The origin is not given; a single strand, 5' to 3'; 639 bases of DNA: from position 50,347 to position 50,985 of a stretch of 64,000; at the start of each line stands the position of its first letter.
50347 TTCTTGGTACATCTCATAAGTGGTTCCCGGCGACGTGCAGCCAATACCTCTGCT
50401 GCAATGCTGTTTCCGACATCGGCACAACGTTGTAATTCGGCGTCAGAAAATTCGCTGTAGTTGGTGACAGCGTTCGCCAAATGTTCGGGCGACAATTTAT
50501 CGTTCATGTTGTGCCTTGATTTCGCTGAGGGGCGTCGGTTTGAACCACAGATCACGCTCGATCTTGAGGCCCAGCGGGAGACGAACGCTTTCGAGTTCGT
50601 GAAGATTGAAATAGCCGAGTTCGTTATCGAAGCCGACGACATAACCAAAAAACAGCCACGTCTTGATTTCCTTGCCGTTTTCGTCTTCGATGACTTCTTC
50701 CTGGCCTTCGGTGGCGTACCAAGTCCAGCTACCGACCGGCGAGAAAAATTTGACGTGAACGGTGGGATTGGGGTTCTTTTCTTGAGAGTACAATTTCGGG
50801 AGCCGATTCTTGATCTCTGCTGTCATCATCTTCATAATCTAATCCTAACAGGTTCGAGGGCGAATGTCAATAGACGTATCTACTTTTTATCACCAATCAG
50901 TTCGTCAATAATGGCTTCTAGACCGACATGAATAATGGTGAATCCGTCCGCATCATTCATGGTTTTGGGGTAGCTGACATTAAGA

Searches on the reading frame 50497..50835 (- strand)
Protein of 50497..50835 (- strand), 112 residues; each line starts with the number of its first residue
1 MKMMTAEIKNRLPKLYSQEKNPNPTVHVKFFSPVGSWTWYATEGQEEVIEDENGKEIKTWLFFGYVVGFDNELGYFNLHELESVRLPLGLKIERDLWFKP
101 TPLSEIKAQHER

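Call 52: search_protein_families(library=pfam, max_evalue=0.01, proteins=[window:50497-50835:-])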
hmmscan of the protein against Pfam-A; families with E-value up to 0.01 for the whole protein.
window:50497-50835:- (112 aa): 1 family
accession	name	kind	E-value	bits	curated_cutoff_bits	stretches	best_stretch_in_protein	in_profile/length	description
PF11171.13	DUF2958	-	7.2e-13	49.3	21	1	17-104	15-98/111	Protein of unknown function (DUF2958)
